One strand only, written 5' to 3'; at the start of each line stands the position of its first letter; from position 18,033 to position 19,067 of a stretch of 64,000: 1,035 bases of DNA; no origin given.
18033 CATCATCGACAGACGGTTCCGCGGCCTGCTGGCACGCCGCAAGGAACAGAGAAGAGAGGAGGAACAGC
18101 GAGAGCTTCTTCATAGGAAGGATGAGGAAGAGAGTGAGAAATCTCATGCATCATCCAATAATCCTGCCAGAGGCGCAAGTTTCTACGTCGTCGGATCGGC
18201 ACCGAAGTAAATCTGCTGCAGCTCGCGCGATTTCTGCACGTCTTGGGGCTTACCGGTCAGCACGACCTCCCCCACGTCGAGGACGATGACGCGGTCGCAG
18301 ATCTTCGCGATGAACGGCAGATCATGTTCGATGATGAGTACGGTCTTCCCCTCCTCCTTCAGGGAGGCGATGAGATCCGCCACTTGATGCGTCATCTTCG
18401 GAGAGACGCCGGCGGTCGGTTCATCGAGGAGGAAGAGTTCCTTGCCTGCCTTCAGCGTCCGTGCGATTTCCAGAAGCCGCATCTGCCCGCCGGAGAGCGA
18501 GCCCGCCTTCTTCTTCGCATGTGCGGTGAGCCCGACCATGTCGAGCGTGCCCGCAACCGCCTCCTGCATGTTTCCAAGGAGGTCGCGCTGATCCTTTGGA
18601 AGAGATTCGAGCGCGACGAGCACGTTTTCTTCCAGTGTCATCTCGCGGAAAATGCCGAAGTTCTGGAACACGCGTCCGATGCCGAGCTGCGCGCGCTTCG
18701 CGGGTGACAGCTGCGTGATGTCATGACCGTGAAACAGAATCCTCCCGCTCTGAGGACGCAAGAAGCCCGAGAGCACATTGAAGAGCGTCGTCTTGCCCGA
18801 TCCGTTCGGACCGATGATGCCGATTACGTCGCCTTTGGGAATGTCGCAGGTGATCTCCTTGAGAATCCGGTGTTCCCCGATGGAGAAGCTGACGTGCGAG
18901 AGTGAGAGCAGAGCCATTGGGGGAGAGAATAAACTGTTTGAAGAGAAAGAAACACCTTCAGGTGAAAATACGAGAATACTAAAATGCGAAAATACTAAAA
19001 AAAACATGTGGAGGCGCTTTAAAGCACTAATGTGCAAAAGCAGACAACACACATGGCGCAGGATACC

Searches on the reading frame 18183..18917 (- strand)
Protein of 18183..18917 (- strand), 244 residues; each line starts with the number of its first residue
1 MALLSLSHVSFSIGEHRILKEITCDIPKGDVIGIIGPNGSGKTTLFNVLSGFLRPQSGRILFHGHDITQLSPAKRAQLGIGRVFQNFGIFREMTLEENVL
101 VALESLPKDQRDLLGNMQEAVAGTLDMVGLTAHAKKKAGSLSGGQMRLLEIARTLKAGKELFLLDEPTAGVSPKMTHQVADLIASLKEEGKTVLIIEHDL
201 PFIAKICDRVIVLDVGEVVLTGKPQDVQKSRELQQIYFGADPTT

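Call 8: search_protein_families(library=pfam, proteins=[window:18183-18917:-])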
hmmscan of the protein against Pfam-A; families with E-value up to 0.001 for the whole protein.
window:18183-18917:- (244 aa): 6 families
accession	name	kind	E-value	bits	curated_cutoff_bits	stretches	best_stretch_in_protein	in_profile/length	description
PF00005.33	ABC_tran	-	2.4e-33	116.1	25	1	19-169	1-137/137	ABC transporter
PF13304.12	AAA_21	-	1.7e-10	41.9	27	1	32-55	2-25/304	AAA domain, putative AbiEii toxin, Type IV TA system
PF02463.25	SMC_N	-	2.3e-06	27.6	40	1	30-206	25-205/220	RecF/RecN/SMC N terminal domain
PF13175.12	AAA_15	-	0.00021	21.5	32.1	0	16-56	11-50/374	AAA ATPase domain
PF13476.12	AAA_23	-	0.00022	22.4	27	1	30-52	20-42/201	AAA domain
PF03308.22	MeaB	-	0.0009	18.8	23.1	0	16-57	20-61/273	Methylmalonyl Co-A mutase-associated GTPase MeaB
